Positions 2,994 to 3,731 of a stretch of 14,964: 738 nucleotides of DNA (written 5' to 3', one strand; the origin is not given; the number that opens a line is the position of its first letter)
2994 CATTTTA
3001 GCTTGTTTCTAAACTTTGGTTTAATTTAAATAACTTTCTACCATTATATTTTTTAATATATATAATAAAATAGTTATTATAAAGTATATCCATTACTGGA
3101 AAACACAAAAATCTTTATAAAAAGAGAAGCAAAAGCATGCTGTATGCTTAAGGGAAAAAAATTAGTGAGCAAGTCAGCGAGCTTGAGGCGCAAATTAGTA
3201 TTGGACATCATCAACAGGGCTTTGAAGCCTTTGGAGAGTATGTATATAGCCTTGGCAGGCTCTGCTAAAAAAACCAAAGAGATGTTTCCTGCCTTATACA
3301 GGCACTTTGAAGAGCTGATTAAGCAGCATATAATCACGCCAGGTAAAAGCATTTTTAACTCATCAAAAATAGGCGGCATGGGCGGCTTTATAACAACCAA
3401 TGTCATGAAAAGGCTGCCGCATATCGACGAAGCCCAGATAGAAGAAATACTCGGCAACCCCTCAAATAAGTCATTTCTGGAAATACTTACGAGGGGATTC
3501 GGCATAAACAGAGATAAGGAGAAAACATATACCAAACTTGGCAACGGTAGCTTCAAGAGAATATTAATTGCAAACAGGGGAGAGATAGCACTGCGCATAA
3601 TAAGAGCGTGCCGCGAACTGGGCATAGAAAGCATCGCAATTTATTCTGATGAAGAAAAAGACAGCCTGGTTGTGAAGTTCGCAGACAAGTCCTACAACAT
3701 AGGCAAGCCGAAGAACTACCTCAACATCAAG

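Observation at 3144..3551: Unexplained ~136-aa N-terminal extension on biotin carboxylase, possibly a winged-helix-like module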

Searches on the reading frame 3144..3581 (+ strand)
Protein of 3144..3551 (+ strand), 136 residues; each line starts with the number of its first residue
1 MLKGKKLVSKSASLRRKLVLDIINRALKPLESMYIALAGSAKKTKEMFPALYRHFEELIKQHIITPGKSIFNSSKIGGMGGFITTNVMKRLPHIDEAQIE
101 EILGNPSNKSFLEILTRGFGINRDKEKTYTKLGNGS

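Call 6: search_protein_families(library=pfam, proteins=[window:3144-3551:+], max_evalue=0.1)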
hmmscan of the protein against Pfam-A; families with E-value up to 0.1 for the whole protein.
window:3144-3551:+ (136 aa): 0 families

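Call 7: find_homologous_proteins(query=window:3144-3551:+, max_evalue=0.01)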
Query window:3144-3551:+ (136 aa): 5 proteins with E <= 0.01 among 32 candidates.
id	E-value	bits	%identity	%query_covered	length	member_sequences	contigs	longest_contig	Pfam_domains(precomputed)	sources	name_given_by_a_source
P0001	1.7e-52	195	71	98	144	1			-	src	-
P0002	3.1e-43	165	66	88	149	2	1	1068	-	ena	-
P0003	2.7e-42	162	60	94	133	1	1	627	-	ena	-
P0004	3.1e-42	162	62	85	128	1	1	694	-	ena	-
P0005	1.6e-39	153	62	90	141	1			-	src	-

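Call 17: predict_structure(alignment_id=A1)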
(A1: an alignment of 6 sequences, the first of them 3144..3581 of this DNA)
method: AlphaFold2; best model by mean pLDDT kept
length: 146 residues; sequences in the alignment: 6
mean_pLDDT: 48.3   pTM: 0.23
mean pLDDT of the five models: 48.3, 48.0, 45.6, 45.3, 41.2
residues with pLDDT >= 90: 0; 70-90: 0; 50-70: 51; < 50: 95
segments of 3 or more residues with pLDDT < 50: 1-11, 58-89, 91-94, 99-146
pLDDT, mean of each block of 10 residues (from residue 1): 40 60 64 60 64 52 39 33 45 50 46 44 41 41 41
secondary structure, 60 per line:
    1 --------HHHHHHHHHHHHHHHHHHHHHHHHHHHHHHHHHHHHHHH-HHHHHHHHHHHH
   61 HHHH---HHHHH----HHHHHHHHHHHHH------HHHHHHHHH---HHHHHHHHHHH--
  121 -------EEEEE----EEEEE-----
elements in order: H9-47 H49-64 H68-72 H77-89 H96-104 H108-118 E128-132 E137-141

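Call 22: search_solved_structures(query=A2, max_evalue=10, show_alignments=2)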
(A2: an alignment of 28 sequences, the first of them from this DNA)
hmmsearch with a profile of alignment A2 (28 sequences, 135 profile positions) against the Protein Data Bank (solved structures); distinct sequences matched with E-value up to 10: 1.
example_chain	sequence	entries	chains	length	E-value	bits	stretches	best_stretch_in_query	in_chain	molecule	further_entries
7y9n_A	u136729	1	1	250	0.67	13.5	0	13-60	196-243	Spike protein S2',5HB-H2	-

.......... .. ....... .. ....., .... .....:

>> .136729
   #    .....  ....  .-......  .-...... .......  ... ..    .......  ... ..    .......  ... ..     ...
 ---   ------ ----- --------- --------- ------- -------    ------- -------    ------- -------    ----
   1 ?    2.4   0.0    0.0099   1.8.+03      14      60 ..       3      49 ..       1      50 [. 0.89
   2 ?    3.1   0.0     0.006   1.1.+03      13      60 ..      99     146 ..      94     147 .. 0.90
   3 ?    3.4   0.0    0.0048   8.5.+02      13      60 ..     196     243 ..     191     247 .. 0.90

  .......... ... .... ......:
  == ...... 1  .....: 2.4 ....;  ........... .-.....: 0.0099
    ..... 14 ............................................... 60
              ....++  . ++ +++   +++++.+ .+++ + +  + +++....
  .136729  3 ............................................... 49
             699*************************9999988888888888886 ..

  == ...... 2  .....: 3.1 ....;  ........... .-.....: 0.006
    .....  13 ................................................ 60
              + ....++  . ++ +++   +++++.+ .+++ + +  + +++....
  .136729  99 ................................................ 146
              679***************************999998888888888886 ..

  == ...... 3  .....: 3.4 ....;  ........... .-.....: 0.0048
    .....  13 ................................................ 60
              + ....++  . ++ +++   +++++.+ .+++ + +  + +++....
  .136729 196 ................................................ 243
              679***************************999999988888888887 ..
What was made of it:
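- On Winged helix-turn-helix (ArsR/TrmB/BirA-N type): No PDB match (call 22).
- There is no PDB sequence hit (call 22).
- Tried and rejected: Profile against PDB sequences: only a spurious coiled-coil hit at E=0.67 (call 22).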

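Call 25: search_protein_families(library=pfam, alignment_id=A2, max_evalue=1)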
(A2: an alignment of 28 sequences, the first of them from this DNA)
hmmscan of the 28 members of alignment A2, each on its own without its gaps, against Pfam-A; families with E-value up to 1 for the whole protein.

A. member 1, seq(136 aa): 0 families

B. families by the number of members that match (of 28 scanned): 15 families
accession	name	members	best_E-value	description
PF13848.12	Thioredoxin_6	3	0.00015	Thioredoxin-like domain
PF07130.17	YebG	1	0.0018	YebG protein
PF22139.1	XPD_arch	1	0.02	DNA repair helicase XPD, arch domain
PF06971.19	Put_DNA-bind_N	1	0.026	Putative DNA-binding protein N-terminus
PF18548.6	MetOD2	1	0.029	Metanogen output domain 2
PF25434.1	NUCB1_N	1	0.033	NUCB1-like, N-terminal domain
PF18077.6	DUF5595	1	0.039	Domain of unknown function (DUF5595)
PF17917.7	RT_RNaseH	1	0.07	RNase H-like domain found in reverse transcriptase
PF16544.10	STAR_dimer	1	0.1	Homodimerisation region of STAR domain protein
PF01603.26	B56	1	0.11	Protein phosphatase 2A regulatory B subunit (B56 family)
PF03273.18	Baculo_gp64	1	0.14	Baculovirus gp64 envelope glycoprotein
PF14769.11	CLAMP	1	0.15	Flagellar C1a complex subunit C1a-32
PF12307.13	DUF3631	1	0.16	Protein of unknown function (DUF3631)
PF01978.25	TrmB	1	0.19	Sugar-specific transcriptional regulator TrmB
PF08708.16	PriCT_1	1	0.26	Primase C terminal 1 (PriCT-1)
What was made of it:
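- On Winged helix-turn-helix (ArsR/TrmB/BirA-N type): Among 28 diverse members at E<=1, there was only one TrmB hit (E=0.19) and one Put_DNA-bind_N hit (E=0.026) (call 25).
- On (HhH)2 / helix-hairpin-helix (my own eyeball lead for aa 79-125: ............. and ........): No HHH-type Pfam family appeared among the matches of 28 members at E<=1 (call 25).
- No HTH family recurs in Pfam scans of 28 members: one TrmB hit at E=0.19 (call 25).
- Tried and rejected: HhH-like idea for aa 79-125: eyeball only, with no profile support (call 25).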

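Call 29: find_related_loci(query=A1, collection=genome_contigs, flank=3000)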
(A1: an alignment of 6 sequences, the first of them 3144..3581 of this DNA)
Query A1 (146 aa) in genome_contigs; peptide patterns used: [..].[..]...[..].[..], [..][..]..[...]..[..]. (x = any residue, [..] = any of these).
84 stretches matched a pattern; 18 encode a relative of the query (tblastn E <= 1e-3); 18 distinct loci.
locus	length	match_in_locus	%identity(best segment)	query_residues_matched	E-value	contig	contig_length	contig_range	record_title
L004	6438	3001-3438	97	1-146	2e-93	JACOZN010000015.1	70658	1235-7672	MAG: Candidatus Woesearchaeota archaeon isolate NC_groundwater_206_Ag_S-0.1um_41_17 S4_GD2017_2_S1_scaffold_863, whole g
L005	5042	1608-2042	67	1-146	2e-62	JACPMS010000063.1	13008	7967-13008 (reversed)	MAG: Candidatus Woesearchaeota archaeon isolate NC_groundwater_555_Ag_S-0.1um_38_11 S35_SO-1_scaffold_255412, whole geno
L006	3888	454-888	66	1-146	1e-60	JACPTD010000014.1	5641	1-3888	MAG: Candidatus Woesearchaeota archaeon isolate NC_groundwater_723_Ag_S-0.2um_38_8 S36_SO-2_scaffold_87302, whole genome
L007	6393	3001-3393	71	16-146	4e-60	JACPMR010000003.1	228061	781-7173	MAG: Candidatus Woesearchaeota archaeon isolate NC_groundwater_554_Ag_S-0.1um_37_18 S35_SO-1_scaffold_100206, whole geno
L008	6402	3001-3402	68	13-146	5e-60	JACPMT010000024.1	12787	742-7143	MAG: Candidatus Woesearchaeota archaeon isolate NC_groundwater_556_Ag_S-0.1um_39_10 S35_SO-1_scaffold_193090, whole geno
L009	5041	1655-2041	68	18-146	9e-59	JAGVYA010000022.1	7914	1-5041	Candidatus Woesearchaeota archaeon isolate RIFCSPLOWO2_01_FULL_35_20 rifcsplowo2_01_scaffold_28115, whole genome shotgun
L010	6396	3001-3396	67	15-146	2e-58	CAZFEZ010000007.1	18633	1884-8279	MAG TPA_asm: uncultured Methanosarcinales archaeon isolate binchicken_co38_1194 genome assembly, contig: NODE_6262_lengt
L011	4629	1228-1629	66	13-146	1e-58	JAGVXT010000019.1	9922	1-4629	Candidatus Woesearchaeota archaeon isolate RIFCSPLOWO2_01_FULL_38_40 rifcsplowo2_01_scaffold_17669, whole genome shotgun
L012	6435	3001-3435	65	1-146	1e-57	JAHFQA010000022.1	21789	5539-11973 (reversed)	MAG: Candidatus Woesearchaeota archaeon isolate nzgw54 NODE_684_length_21790_cov_5.053348, whole genome shotgun sequence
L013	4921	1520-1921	64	13-146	2e-57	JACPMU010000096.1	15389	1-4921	MAG: Candidatus Woesearchaeota archaeon isolate NC_groundwater_557_Ag_S-0.1um_39_8 S35_SO-1_scaffold_574324, whole genom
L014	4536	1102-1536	66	1-146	5e-62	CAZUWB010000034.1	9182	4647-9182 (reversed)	MAG TPA_asm: uncultured Methanosarcinales archaeon isolate binchicken_co125_976 genome assembly, contig: NODE_15371_leng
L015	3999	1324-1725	66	13-146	8e-56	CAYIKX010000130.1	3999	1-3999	MAG TPA_asm: uncultured Methanosarcinales archaeon isolate ERP119705_co20_50 genome assembly, contig: NODE_36732_length_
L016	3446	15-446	60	7-146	3e-55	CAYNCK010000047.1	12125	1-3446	MAG TPA_asm: uncultured Methanosarcinales archaeon isolate binchicken_co203_103 genome assembly, contig: k141_1417428, w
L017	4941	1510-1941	62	1-146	4e-55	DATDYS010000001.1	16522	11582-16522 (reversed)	MAG TPA_asm: Candidatus Nanoarchaeia archaeon isolate SMAG_U8171 k141_1109161, whole genome shotgun sequence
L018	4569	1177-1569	66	17-146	9e-54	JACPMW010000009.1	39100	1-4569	MAG: Candidatus Woesearchaeota archaeon isolate NC_groundwater_559_Ag_S-0.1um_40_64 S35_SO-1_scaffold_6637, whole genome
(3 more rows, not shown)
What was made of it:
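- Tried and rejected: It was rerun with A1 (call 29).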

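Call 33: search_protein_representatives(alignment_id=A2)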
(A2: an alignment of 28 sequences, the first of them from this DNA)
Query: 28 sequences, 135 profile positions. Proteins with E-value up to 0.001 (for the whole library): 25; up to 1e-10: 16; up to 1e-30: 2. The best 25 are listed.
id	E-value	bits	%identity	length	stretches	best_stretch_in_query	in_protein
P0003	9.8e-53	194.3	-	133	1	1-127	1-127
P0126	3.1e-48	179.7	-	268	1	1-134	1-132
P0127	8.2e-25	103.9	-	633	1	5-135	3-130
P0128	5.2e-23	98.0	-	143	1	12-134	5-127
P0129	7.7e-23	97.5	-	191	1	5-134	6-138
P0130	2.4e-22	95.9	-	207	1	11-134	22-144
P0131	2.1e-21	92.8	-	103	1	44-134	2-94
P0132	2.9e-21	92.4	-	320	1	1-134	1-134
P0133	4.9e-21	91.6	-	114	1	4-113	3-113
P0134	8.1e-18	81.2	-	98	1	13-102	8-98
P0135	1.1e-16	77.5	-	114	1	23-119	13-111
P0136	5.6e-15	72.0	-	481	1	20-135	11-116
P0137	1.5e-14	70.6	-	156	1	63-135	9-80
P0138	2.0e-13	67.0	-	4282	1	62-96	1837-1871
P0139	1.6e-11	60.8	-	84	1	16-92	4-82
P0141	7.3e-09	52.2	-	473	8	4-93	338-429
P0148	9.2e-05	38.9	-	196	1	71-134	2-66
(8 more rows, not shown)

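Call 41: fold_search(model_id=the predicted structure, library=pdb)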
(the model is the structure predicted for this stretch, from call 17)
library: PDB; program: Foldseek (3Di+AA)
matches with E <= 10: 94; with E <= 0.001: 0
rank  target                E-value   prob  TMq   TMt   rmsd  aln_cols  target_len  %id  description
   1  2l01_MODEL_1_A        1.0e+00  0.10  0.14  0.23  13.2        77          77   16  Solution NMR Structure of protein BVU3908 from Bacteroides vulgatus, Northeast Structural Genomics Consortium  (released 2010-08-25)
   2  9nko_C                1.2e+00  0.54  0.25  0.54   2.5        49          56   18  Coevolved affibody pair A3B3 (released 2026-02-04)
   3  9nkq_A                1.3e+00  0.44  0.25  0.55   2.9        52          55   17  Coevolved affibody pair A6B6 (released 2026-02-04)
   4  6kgx_B8               1.3e+00  0.09  0.23  0.16  16.5       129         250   11  Structure of the phycobilisome from the red alga Porphyridium purpureum (released 2019-12-11)
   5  9nks_A                1.6e+00  0.38  0.25  0.56   2.7        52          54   19  Coevolved affibody pair A7B3 (released 2026-02-04)
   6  8da6_B                1.6e+00  0.23  0.23  0.47   4.2        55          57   14  Coevolved affibody-Z domain pair LL1.c5 (released 2023-07-26)
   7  9nkr_A                1.7e+00  0.38  0.26  0.54   3.2        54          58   18  Coevolved affibody pair A7B7 (released 2026-02-04)
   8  9nkn_A                2.0e+00  0.21  0.24  0.49   4.6        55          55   16  Coevolved affibody pair A2B2 (released 2026-02-04)
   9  2b87_MODEL_1_B        2.0e+00  0.18  0.23  0.46   3.9        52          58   19  Structural basis for molecular recognition in an affibody:affibody complex (released 2006-05-23)
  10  5oql_F                2.0e+00  0.03  0.12  0.07   8.8        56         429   18  Cryo-EM structure of the 90S pre-ribosome from Chaetomium thermophilum (released 2017-10-11)
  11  5x3f_B                2.6e+00  0.13  0.23  0.10  15.8        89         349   17  Crystal structure of the YgjG-Protein A-Zpa963-PKA catalytic domain (released 2017-06-28)
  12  1lp1_A                2.8e+00  0.35  0.26  0.58   2.4        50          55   14  Protein Z in complex with an in vitro selected affibody (released 2003-03-18)
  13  4wwi_B                2.9e+00  0.14  0.23  0.46   4.1        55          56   18  Crystal structure of the C domain of staphylococcal protein A in complex with the Fc fragment of human IgG at 2.3 Angs (released 2015-07-15)
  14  9qbj_I                2.9e+00  0.08  0.26  0.09  18.6       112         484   13  Legobody dimer (released 2025-06-11)
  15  5dju_B                3.1e+00  0.13  0.23  0.45   4.1        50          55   10  Crystal structure of LOV2 (C450A) domain in complex with Zdk3 (released 2016-07-20)
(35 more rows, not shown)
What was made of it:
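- On Winged helix-turn-helix (ArsR/TrmB/BirA-N type): The best Foldseek E-value is 1.0, to unrelated small helical proteins (call 41).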

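Call 48: list_cluster_members(proteins=[P0127, P0132, P0136, P0129, P0130, P0128, P0148, P0124, P0121, P0113])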
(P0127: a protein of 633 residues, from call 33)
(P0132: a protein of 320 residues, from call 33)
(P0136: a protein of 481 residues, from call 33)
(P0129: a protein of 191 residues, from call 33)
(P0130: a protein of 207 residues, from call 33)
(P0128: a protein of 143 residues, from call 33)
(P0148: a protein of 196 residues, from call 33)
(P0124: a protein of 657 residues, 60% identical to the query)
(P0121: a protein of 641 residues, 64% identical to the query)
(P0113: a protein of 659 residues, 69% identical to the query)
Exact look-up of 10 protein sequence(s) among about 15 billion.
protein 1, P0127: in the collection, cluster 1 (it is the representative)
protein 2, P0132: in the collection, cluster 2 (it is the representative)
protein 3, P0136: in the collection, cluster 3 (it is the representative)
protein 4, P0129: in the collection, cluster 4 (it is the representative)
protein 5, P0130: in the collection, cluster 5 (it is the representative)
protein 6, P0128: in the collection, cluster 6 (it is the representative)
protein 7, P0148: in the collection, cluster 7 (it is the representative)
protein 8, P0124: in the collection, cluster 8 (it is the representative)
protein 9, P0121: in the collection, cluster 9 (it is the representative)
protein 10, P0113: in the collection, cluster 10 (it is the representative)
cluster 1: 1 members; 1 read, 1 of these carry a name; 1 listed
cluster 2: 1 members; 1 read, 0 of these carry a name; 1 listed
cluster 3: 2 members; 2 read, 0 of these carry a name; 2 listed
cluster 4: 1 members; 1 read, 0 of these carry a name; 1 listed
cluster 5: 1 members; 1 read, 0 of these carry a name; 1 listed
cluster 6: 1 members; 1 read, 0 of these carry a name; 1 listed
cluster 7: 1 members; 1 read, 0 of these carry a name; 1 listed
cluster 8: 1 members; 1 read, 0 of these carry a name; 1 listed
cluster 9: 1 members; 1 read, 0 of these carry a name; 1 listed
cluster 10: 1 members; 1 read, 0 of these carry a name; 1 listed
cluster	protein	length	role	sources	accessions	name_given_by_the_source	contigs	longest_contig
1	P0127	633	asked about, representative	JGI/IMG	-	acetyl-CoA carboxylase biotin carboxylase subunit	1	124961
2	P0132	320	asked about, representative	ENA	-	-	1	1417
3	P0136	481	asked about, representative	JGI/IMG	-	-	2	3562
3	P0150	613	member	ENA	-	-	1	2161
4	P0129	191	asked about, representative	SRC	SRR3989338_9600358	-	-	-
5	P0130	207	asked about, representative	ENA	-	-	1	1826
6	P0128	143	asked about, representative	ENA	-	-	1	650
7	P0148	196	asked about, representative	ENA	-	-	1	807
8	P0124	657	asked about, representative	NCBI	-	-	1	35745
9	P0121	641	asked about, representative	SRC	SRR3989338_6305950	-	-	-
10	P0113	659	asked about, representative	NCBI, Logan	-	-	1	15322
